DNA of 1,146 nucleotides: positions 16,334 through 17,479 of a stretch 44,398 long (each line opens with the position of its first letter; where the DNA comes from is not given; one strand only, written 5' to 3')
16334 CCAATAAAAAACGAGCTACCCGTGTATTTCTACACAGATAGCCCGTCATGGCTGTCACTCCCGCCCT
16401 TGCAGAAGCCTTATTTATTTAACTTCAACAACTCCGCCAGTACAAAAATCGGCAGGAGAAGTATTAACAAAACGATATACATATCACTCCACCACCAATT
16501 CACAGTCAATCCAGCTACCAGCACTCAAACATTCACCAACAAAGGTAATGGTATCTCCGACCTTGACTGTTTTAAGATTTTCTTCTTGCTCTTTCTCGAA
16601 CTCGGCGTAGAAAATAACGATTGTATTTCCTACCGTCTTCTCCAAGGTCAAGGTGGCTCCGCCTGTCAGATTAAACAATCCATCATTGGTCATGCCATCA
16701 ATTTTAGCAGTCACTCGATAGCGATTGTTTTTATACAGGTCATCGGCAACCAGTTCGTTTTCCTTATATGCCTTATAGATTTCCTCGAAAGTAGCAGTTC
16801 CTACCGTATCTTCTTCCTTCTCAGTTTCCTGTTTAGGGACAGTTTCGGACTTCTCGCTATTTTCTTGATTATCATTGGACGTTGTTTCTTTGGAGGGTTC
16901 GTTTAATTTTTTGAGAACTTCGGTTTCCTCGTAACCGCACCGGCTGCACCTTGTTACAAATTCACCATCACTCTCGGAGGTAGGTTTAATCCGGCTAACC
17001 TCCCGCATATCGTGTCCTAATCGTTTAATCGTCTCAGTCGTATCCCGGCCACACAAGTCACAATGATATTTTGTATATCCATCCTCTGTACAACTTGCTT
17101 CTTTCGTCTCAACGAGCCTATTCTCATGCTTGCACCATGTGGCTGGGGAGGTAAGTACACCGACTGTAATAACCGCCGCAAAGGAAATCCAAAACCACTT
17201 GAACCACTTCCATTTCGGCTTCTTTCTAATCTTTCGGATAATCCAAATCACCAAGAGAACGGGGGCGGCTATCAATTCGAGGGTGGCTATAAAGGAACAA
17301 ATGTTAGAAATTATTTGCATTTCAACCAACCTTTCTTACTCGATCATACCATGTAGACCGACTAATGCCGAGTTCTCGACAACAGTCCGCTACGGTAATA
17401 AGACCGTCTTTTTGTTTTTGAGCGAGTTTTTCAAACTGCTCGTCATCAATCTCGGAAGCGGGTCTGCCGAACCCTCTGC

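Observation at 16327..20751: Self-contained accessory island splitting terS from terL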

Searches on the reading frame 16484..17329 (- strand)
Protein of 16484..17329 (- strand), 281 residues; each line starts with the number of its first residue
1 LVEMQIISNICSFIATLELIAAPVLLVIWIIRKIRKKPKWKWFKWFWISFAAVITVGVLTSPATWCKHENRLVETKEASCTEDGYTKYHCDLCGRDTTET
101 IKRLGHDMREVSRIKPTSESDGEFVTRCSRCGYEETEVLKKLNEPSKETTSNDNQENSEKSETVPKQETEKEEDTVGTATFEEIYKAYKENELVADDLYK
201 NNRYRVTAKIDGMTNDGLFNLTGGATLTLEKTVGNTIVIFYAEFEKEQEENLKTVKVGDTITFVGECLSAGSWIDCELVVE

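Call 3: search_protein_families(library=pfam, proteins=[window:16484-17329:-], max_evalue=0.1)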
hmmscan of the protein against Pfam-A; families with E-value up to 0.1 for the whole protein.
window:16484-17329:- (281 aa): 2 families
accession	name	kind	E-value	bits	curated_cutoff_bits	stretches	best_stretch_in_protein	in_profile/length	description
PF12869.13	tRNA_anti-like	-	2.3e-06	27.7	23.5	1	157-267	32-132/146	tRNA_anti-like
PF10066.14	DUF2304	-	0.055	14.2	25.5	1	19-59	6-46/106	Uncharacterized conserved protein (DUF2304)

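Call 4: search_protein_families(library=phrogs, proteins=[window:16484-17329:-], max_evalue=0.01)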
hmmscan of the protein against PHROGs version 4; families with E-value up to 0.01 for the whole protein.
window:16484-17329:- (281 aa): 2 families
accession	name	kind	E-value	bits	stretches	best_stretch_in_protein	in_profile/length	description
phrog_8545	-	moron, auxiliary metabolic gene and host takeover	5.7e-10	40.3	1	143-264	37-158/177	superinfection exclusion Sie-like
phrog_9170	-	unknown function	0.0062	17.3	1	146-267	22-139/159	-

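Call 12: search_protein_families(library=padloc, proteins=[window:16484-17329:-], max_evalue=0.1)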
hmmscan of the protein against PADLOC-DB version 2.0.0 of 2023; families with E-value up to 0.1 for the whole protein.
window:16484-17329:- (281 aa): 1 family
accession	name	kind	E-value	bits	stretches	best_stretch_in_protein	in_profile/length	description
PDLC00716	Effector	-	0.049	11.3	0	181-212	256-287/302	4TM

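Call 42: search_solved_structures(query=window:16484-17329:-, max_evalue=1)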
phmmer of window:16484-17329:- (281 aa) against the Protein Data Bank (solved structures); distinct sequences matched with E-value up to 1: 1.
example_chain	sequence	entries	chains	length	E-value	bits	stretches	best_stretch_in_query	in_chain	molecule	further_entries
4jpj_A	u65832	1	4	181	0.75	12.3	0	77-134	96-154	Germline-targeting HIV-1 gp120 engineered outer domain, eOD-GT6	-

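Call 69: search_protein_families(library=ncbifam, proteins=[window:16484-17329:-], max_evalue=0.01)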
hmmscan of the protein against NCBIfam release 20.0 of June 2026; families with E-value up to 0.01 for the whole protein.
window:16484-17329:- (281 aa): 0 families

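Call 75: search_dna_similar(query=window:16484-17329:-, collection=phages, mode=protein, max_evalue=0.001, max_rows=25)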
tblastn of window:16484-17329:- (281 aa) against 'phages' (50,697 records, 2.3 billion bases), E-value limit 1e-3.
Records with a match: 3; places in all: 3; records where one place covers at least 80% of the query: 0.
Best place of each record, by identity: <60% 3.
By first word of the organism name: Bacteriophage 3.
By host as written in the record: - 3.
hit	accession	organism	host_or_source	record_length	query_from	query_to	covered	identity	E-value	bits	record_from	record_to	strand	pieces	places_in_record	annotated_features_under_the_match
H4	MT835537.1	Bacteriophage sp.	human fecal samples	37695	160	279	43%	57.5%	2e-36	143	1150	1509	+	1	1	record has no annotation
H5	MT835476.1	Bacteriophage sp.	human fecal samples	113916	68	144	27%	34.6%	8e-5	50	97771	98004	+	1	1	record has no annotation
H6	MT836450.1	Bacteriophage sp.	human fecal samples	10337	79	141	22%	36.5%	3e-4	48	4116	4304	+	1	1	record has no annotation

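Call 85: find_homologous_proteins(query=window:16484-17329:-, max_evalue=0.001)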
Query window:16484-17329:- (281 aa): 462 proteins with E <= 0.001 among 1333 candidates; the best 120 are listed.
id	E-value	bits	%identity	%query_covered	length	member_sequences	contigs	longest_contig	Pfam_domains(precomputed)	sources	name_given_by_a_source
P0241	7.6e-184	627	100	99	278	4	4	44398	PF12869.14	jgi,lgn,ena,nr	jgi:hypothetical protein|nr:MAG TPA: putative nucleic acid-binding lipoprotein.1, putative nucleic a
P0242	1.2e-181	620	99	99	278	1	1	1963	PF12869.14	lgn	-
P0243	6.6e-178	608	97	99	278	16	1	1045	PF12869.14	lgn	-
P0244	4.5e-160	549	86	99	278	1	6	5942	PF12869.14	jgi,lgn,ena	-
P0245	9.1e-128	443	71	99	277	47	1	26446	PF12869.14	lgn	-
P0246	1.4e-107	377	61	98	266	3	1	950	-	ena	-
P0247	3.1e-107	376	60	98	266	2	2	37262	-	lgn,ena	-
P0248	2.0e-106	373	60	98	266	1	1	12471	-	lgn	-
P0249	4.5e-106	372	59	98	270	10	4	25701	PF12869.14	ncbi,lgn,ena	-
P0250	6.5e-106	372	59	98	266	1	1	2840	-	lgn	-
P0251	1.5e-105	371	60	98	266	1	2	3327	-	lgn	-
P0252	1.9e-105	370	60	98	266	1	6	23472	-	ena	-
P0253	3.3e-105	369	58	98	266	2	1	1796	PF12869.14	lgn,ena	-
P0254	4.5e-105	369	59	98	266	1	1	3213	-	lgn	-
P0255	7.4e-105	368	58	98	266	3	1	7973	PF12869.14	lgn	-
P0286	6.9e-84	300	53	97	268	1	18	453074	-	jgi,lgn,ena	-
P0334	6.3e-63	231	53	75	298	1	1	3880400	PF12869.14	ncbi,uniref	ncbi:OB-fold protein [Alloiococcus sp. CFN-8]|uniref:OB-fold protein n=1 Tax=Alloiococcus sp. CFN-8 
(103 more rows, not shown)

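Call 86: find_encoding_contigs(protein=P0286, flank=6000, max_places=3)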
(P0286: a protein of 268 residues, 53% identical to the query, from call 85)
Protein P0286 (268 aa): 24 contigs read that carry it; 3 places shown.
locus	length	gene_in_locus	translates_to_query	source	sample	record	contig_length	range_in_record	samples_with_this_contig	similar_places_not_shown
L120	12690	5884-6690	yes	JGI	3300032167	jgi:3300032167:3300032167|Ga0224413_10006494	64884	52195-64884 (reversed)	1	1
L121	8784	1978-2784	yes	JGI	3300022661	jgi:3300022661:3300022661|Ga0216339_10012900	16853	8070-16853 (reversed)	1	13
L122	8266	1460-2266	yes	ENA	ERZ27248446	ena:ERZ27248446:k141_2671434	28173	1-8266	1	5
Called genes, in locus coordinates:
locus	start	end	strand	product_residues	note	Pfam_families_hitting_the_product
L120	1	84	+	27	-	?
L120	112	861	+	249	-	PF01255:Prenyltransf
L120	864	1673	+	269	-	PF01148:CTP_transf_1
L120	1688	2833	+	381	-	PF02670:DXP_reductoisom, PF08436:DXP_redisom_C, PF13288:DXPR_C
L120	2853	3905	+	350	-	PF02163:Peptidase_M50, PF13180:PDZ_2 (weak), PF17820:PDZ_6 (weak)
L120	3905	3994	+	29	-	-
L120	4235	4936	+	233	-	PF13672:PP2C_2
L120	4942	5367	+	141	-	PF00069:Pkinase, PF07714:PK_Tyr_Ser-Thr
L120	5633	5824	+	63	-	PF08845:SymE_toxin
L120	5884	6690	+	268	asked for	-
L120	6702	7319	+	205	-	-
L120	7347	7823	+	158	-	-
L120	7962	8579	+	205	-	-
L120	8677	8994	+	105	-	PF08797:HIRAN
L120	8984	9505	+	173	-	-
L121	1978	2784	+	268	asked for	-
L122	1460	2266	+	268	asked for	-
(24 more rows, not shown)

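Call 87: find_encoding_contigs(protein=P0334, flank=6000, max_places=2)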
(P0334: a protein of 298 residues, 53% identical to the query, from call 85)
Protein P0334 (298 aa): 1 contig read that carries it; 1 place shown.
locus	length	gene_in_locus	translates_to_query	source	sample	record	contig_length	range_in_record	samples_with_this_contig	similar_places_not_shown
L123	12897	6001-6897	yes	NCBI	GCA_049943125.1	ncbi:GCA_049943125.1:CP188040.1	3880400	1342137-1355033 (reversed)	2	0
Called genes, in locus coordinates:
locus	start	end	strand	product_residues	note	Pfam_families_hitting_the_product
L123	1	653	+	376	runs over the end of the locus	PF16822:ALGX, PF14286:DHHW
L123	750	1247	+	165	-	PF00293:NUDIX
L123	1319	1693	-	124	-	-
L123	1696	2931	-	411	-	PF07613:DUF1576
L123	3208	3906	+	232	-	-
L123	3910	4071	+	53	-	-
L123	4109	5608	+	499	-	PF02074:Peptidase_M32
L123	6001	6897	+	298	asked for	PF12869:tRNA_anti-like (weak)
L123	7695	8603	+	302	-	PF00389:2-Hacid_dh, PF02826:2-Hacid_dh_C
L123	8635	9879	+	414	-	PF06245:DUF1015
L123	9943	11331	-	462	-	PF05552:MS_channel_1st_1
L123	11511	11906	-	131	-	PF01814:Hemerythrin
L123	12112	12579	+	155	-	-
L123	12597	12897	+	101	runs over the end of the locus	-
